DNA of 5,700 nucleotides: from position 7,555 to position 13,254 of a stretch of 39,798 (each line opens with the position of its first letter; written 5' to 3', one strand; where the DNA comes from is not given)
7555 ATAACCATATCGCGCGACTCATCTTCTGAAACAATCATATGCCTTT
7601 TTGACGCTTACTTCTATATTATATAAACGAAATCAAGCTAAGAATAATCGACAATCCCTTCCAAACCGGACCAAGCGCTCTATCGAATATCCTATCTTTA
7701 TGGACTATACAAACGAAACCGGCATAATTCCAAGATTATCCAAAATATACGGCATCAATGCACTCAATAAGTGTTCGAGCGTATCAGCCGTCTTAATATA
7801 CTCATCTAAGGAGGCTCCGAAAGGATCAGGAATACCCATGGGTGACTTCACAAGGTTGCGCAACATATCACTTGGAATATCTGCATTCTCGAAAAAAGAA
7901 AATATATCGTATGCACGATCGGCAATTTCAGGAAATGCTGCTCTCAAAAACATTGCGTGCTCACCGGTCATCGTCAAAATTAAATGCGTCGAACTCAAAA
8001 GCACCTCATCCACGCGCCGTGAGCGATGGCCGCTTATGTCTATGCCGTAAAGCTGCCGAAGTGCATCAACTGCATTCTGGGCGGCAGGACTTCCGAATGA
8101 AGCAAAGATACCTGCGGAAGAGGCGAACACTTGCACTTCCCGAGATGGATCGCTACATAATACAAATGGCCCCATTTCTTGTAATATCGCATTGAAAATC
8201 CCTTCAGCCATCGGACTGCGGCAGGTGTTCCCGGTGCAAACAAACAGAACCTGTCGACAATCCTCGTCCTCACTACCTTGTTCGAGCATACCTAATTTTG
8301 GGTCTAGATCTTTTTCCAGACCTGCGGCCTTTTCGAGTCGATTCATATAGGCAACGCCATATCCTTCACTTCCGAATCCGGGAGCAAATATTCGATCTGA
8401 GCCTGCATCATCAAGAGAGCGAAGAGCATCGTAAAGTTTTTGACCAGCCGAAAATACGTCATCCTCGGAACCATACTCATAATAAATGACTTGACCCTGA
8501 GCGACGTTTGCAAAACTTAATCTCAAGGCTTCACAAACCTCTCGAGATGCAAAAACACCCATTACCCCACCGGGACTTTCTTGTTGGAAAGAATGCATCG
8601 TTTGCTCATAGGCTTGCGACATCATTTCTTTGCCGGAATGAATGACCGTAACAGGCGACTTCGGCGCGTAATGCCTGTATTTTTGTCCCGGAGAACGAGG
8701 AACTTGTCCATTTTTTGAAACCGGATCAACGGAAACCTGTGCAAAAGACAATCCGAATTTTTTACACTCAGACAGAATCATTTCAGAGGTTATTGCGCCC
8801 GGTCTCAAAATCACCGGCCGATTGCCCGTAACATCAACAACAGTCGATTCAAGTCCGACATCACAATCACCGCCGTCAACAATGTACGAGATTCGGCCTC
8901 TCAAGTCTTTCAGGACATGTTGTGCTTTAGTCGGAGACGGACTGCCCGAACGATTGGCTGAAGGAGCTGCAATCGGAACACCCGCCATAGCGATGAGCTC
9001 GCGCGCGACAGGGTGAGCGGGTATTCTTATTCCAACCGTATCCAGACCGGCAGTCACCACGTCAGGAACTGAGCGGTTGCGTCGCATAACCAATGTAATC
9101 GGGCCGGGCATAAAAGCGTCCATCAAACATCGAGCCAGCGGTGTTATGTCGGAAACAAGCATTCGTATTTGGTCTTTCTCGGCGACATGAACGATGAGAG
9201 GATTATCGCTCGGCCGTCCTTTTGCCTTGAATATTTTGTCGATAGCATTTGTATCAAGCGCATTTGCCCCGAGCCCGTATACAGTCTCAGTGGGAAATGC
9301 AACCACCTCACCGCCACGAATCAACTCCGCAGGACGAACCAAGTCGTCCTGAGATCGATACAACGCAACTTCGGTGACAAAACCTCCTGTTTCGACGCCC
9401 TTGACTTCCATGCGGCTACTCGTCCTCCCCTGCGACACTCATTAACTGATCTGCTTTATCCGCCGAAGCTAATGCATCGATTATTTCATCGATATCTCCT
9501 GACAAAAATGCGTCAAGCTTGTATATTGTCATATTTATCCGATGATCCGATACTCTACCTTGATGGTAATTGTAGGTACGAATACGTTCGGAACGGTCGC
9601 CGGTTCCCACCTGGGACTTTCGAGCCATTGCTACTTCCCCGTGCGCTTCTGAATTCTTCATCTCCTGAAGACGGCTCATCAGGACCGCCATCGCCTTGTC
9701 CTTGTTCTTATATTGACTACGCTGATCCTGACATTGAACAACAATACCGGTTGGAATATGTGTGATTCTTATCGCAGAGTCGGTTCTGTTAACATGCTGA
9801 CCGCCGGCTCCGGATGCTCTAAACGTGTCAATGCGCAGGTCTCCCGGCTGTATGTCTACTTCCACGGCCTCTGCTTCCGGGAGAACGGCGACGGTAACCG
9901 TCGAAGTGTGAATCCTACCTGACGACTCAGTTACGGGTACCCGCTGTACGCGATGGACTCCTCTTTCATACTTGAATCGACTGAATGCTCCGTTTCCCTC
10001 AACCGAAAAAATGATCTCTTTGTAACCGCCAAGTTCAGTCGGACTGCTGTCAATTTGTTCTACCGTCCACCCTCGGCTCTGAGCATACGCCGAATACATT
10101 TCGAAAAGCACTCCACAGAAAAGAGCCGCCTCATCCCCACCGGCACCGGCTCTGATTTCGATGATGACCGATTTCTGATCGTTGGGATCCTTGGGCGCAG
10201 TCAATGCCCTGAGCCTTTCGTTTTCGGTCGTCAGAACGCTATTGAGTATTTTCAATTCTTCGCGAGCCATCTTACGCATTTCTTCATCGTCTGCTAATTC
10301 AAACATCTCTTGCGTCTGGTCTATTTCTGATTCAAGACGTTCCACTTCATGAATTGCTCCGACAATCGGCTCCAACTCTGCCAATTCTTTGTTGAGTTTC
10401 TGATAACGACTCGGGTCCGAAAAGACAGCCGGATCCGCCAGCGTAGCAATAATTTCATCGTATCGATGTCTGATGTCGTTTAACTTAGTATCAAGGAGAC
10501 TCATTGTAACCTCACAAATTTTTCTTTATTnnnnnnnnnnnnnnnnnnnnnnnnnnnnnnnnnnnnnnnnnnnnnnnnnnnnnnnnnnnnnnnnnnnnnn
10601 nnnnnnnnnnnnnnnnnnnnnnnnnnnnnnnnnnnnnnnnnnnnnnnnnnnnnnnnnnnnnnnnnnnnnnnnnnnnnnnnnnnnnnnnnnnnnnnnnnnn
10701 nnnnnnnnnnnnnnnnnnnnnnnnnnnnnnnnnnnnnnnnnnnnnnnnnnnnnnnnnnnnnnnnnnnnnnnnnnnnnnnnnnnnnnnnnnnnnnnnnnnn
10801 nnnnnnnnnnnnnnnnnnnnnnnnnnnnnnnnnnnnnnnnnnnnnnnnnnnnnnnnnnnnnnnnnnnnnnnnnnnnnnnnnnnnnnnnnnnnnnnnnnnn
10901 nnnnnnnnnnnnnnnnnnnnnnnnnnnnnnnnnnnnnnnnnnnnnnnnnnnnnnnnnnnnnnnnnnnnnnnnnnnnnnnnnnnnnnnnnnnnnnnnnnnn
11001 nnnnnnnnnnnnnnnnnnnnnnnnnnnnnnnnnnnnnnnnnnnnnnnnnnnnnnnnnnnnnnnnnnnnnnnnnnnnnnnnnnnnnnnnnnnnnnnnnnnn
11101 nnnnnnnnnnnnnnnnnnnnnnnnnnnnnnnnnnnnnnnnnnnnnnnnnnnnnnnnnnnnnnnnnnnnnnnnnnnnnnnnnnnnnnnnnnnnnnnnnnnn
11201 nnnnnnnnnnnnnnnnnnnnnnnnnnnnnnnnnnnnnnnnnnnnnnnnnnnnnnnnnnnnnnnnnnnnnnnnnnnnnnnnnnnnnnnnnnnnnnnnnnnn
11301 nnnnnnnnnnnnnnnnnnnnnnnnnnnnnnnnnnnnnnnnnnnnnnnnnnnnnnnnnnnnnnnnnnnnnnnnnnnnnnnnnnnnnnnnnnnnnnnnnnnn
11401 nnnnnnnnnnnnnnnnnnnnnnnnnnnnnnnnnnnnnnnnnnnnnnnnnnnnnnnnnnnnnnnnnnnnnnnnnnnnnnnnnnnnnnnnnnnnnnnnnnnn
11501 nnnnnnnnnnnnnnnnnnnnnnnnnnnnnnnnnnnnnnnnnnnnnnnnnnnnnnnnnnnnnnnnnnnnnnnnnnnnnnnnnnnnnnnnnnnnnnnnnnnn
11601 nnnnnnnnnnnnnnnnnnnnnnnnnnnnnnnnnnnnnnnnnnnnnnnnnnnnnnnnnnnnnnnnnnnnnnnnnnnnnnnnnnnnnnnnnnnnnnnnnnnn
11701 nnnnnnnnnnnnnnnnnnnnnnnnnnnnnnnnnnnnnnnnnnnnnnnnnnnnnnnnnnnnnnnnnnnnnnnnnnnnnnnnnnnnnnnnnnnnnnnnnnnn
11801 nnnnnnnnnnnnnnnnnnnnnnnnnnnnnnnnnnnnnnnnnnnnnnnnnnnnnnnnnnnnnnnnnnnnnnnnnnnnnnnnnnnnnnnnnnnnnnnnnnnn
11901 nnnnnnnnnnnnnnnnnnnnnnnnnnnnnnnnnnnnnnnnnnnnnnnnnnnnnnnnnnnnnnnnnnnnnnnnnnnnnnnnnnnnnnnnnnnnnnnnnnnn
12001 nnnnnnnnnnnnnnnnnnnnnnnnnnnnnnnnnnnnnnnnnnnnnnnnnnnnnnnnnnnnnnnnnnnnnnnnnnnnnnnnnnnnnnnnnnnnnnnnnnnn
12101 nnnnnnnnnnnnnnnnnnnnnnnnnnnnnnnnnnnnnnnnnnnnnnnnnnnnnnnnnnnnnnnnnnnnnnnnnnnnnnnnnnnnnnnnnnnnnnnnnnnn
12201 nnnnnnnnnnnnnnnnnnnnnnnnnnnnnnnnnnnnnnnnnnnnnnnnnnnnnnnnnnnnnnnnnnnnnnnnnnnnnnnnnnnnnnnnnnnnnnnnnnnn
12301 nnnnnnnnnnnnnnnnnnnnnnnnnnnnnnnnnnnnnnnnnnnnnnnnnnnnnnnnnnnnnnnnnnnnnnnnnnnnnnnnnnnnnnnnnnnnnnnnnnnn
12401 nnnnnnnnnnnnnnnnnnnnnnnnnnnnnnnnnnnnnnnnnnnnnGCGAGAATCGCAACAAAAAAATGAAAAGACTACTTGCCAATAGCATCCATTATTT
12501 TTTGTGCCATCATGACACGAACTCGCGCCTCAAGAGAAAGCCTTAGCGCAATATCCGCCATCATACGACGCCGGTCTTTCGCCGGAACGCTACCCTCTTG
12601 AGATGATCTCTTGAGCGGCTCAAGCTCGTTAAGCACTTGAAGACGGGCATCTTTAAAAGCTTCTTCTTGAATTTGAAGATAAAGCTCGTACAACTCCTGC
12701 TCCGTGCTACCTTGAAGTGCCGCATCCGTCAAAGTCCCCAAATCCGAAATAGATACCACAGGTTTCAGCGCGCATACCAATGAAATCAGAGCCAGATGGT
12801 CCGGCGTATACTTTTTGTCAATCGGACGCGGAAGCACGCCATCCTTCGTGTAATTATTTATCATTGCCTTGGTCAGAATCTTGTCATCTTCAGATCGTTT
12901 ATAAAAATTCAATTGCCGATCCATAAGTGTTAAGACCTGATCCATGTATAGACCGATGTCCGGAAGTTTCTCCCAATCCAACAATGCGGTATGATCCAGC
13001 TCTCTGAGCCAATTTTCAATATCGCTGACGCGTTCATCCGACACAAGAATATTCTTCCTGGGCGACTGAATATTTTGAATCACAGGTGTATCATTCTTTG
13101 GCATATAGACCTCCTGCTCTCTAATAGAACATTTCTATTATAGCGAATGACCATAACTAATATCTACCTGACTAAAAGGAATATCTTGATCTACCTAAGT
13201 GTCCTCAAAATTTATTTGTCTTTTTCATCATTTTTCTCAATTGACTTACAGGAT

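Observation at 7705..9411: Single-polypeptide fusion of Sua5/TsaC (t6A tRNA modification) with a YwlE-type arginine/tyrosine phosphatase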

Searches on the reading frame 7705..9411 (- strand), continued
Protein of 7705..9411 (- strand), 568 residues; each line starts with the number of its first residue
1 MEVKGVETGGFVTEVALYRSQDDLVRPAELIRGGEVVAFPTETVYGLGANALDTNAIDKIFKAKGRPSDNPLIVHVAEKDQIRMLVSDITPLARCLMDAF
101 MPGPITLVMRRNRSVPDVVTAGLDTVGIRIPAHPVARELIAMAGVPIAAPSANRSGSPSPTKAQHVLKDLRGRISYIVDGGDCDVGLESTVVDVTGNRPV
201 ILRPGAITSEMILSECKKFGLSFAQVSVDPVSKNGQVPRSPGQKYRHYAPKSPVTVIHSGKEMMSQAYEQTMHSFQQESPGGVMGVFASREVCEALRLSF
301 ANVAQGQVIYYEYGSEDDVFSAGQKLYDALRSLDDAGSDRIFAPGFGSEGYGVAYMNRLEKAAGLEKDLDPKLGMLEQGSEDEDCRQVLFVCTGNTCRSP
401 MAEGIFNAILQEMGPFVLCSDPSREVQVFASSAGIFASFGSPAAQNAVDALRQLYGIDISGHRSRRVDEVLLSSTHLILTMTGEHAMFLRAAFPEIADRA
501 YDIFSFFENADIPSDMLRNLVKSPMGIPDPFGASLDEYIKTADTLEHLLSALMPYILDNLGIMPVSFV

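Call 59: find_encoding_contigs(protein=P0047, flank=10000, max_places=1)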
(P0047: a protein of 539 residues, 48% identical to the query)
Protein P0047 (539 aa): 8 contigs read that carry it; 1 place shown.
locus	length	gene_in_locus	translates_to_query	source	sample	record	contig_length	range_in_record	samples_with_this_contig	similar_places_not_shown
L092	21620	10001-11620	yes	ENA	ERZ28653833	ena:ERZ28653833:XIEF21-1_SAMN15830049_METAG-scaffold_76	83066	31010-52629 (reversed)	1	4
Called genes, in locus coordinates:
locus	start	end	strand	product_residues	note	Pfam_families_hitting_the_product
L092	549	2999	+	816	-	PF01547:SBP_bac_1 (faint), PF13416:SBP_bac_8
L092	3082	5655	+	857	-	PF01547:SBP_bac_1 (faint)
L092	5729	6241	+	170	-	PF13673:Acetyltransf_10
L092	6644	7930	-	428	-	-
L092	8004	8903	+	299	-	-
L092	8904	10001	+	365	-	PF03462:PCRF, PF00472:RF-1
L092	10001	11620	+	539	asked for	PF01300:Sua5_yciO_yrdC, PF03481:Sua5_C, PF01451:LMWPc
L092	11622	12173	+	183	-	PF00300:His_Phos_1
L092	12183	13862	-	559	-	-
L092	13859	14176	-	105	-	PF04026:SpoVG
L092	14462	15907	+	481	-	PF01225:Mur_ligase, PF08245:Mur_ligase_M, PF02875:Mur_ligase_C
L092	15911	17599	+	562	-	-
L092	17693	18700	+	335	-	PF00356:LacI, PF00532:Peripla_BP_1, PF13407:Peripla_BP_4, PF13377:Peripla_BP_3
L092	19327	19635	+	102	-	PF00829:Ribosomal_L21p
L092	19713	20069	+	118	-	PF04327:Peptidase_Prp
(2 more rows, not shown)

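Call 60: find_encoding_contigs(protein=P0026, flank=10000, max_places=1)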
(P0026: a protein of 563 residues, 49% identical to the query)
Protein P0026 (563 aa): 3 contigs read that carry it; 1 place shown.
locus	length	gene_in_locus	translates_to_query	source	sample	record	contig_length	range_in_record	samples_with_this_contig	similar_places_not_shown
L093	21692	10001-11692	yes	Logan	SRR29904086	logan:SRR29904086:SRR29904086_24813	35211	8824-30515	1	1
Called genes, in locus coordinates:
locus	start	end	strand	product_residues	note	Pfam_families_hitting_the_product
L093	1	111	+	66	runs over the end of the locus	PF01197:Ribosomal_L31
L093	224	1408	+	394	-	PF07136:DUF1385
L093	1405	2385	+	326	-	PF17827:PrmC_N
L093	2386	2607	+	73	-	PF06107:DUF951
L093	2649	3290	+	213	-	PF08876:DUF1836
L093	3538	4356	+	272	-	PF07963:N_methyl (weak), PF13306:LRR_5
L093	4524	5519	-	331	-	PF14057:GGGtGRT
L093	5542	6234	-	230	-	-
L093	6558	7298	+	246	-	PF01790:LGT (weak)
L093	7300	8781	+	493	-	PF00041:fn3 (faint)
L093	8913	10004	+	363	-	PF03462:PCRF, PF00472:RF-1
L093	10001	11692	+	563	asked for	PF01300:Sua5_yciO_yrdC, PF03481:Sua5_C, PF01451:LMWPc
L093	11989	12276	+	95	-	PF01250:Ribosomal_S6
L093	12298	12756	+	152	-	PF00436:SSB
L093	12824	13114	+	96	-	PF01084:Ribosomal_S18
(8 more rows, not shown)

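Call 62: search_protein_families(library=pfam, proteins=[P0207, P0221, P0246, P0256, P0257, P0263, P0227, P0243, P0165, P0215], max_evalue=0.0001)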
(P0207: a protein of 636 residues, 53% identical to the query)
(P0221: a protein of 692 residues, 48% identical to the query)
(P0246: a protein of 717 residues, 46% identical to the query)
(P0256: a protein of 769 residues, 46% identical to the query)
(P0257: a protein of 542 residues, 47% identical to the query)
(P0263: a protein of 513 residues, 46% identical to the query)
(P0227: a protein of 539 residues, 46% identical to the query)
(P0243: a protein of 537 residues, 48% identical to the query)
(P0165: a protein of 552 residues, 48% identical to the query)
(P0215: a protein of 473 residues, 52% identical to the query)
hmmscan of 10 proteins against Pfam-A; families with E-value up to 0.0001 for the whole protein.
P0207 (636 aa): 4 families
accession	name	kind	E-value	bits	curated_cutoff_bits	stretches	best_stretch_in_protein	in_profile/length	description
PF01300.24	Sua5_yciO_yrdC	-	1e-59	201.4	25.1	1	326-500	3-178/178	Telomere recombination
PF01545.26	Cation_efflux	-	1.9e-43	149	26.6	1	31-223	2-198/198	Cation efflux family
PF03481.19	Sua5_C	-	1.5e-33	116.6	22.9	1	502-633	1-136/136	Threonylcarbamoyl-AMP synthase, C-terminal domain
PF16916.11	ZT_dimer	-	5.8e-09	36.3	26.7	1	227-303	1-77/78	Dimerisation domain of Zinc Transporter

P0221 (692 aa): 3 families
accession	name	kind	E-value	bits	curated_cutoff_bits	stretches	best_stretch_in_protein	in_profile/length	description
PF01300.24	Sua5_yciO_yrdC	-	1.6e-57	194.3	25.1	1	364-539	2-178/178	Telomere recombination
PF03481.19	Sua5_C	-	4.1e-34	118.5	22.9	1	541-684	1-136/136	Threonylcarbamoyl-AMP synthase, C-terminal domain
PF00581.25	Rhodanese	-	2.6e-12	47.5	22.2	1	8-122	10-100/102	Rhodanese-like domain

P0246 (717 aa): 3 families
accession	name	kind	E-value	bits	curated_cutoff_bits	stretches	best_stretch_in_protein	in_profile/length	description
PF01300.24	Sua5_yciO_yrdC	-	1.5e-61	207.4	25.1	1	362-536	3-178/178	Telomere recombination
PF03481.19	Sua5_C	-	4.3e-33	115.2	22.9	1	539-711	2-136/136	Threonylcarbamoyl-AMP synthase, C-terminal domain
PF00581.25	Rhodanese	-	6.4e-10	39.8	22.2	1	11-123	11-101/102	Rhodanese-like domain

P0256 (769 aa): 3 families
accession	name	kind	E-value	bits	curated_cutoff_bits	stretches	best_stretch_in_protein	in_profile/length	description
PF01300.24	Sua5_yciO_yrdC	-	9.2e-61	204.9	25.1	1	17-192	2-178/178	Telomere recombination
PF01121.26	CoaE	-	9.1e-32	110.6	27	1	594-769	2-174/180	Dephospho-CoA kinase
PF03481.19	Sua5_C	-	1.6e-30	106.9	22.9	1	194-331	1-136/136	Threonylcarbamoyl-AMP synthase, C-terminal domain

P0257 (542 aa): 3 families
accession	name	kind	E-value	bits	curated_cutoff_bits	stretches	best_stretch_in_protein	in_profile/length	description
PF01300.24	Sua5_yciO_yrdC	-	3.2e-65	219.4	25.1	1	19-195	1-178/178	Telomere recombination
PF01121.26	CoaE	-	6.2e-38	130.7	27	1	346-522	1-177/180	Dephospho-CoA kinase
PF03481.19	Sua5_C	-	2.1e-30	106.4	22.9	1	197-336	1-136/136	Threonylcarbamoyl-AMP synthase, C-terminal domain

P0263 (513 aa): 4 families
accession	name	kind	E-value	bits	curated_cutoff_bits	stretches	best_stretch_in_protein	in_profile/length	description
PF01300.24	Sua5_yciO_yrdC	-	1.3e-59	201.1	25.1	1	19-194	1-178/178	Telomere recombination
PF01121.26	CoaE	-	5.8e-32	111.3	27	1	344-512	2-174/180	Dephospho-CoA kinase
PF03481.19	Sua5_C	-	2.7e-27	96.4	22.9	1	196-333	1-136/136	Threonylcarbamoyl-AMP synthase, C-terminal domain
PF13238.12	AAA_18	-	6.6e-06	27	29.4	1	345-492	1-122/128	AAA domain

P0227 (539 aa): 3 families
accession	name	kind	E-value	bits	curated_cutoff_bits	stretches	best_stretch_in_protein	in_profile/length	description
PF01300.24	Sua5_yciO_yrdC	-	3.1e-62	209.7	25.1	1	21-196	2-178/178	Telomere recombination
PF01121.26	CoaE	-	1e-39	136.5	27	1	349-524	1-179/180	Dephospho-CoA kinase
PF03481.19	Sua5_C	-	2.9e-25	89.8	22.9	1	198-338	1-136/136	Threonylcarbamoyl-AMP synthase, C-terminal domain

P0243 (537 aa): 3 families
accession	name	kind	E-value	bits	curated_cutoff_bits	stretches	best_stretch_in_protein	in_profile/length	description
PF01300.24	Sua5_yciO_yrdC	-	1.7e-60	204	25.1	1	17-193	1-178/178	Telomere recombination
PF03481.19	Sua5_C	-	2.1e-25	90.3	22.9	1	195-329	1-136/136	Threonylcarbamoyl-AMP synthase, C-terminal domain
PF01451.26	LMWPc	-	2.1e-19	70.6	23.2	1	385-507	1-123/144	Low molecular weight phosphotyrosine protein phosphatase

P0165 (552 aa): 3 families
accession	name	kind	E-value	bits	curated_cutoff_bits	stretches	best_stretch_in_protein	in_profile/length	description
PF01300.24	Sua5_yciO_yrdC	-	5.3e-63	212.2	25.1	1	23-199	1-178/178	Telomere recombination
PF03481.19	Sua5_C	-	9e-38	130.3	22.9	1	201-344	1-136/136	Threonylcarbamoyl-AMP synthase, C-terminal domain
PF01451.26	LMWPc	-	4.5e-16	59.8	23.2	1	408-535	1-135/144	Low molecular weight phosphotyrosine protein phosphatase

P0215 (473 aa): 2 families
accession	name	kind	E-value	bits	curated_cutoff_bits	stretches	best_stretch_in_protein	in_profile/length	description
PF01300.24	Sua5_yciO_yrdC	-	5.6e-62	208.8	25.1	1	28-204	1-178/178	Telomere recombination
PF03481.19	Sua5_C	-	6.6e-17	62.8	22.9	1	206-366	1-136/136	Threonylcarbamoyl-AMP synthase, C-terminal domain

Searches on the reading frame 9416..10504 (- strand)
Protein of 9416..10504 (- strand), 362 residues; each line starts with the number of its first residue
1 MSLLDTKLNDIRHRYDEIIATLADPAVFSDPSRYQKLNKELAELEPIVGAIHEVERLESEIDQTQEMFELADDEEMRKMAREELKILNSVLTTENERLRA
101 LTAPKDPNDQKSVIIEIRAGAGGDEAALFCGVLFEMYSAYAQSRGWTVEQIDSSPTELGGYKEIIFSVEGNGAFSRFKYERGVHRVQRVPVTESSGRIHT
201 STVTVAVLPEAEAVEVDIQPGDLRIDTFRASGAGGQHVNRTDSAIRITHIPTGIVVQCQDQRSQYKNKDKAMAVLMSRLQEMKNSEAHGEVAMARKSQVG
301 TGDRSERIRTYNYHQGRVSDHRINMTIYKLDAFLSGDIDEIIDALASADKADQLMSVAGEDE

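Call 7: search_protein_families(library=pfam, proteins=[window:9416-10504:-], max_evalue=0.001)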
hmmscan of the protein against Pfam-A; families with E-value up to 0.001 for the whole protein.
window:9416-10504:- (362 aa): 3 families
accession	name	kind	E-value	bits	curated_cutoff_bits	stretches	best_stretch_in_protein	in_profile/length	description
PF03462.23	PCRF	-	7.3e-71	238.4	24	1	12-205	2-194/194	PCRF domain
PF00472.26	RF-1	-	1.3e-42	144.8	35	1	213-322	2-116/116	RF-1 domain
PF16326.10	ABC_tran_CTD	-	0.00068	20.2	32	1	8-45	17-54/69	ABC transporter C-terminal domain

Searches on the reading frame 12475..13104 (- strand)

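Call 14: search_protein_families(library=pfam, proteins=[window:12475-13104:-], max_evalue=0.0001)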
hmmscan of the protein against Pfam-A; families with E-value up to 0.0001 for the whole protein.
window:12475-13104:- (209 aa): 1 family
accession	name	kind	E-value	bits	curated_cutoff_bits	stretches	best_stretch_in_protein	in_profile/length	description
PF08876.17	DUF1836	-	6.7e-28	97.3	27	1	43-141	2-101/105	Domain of unknown function (DUF1836)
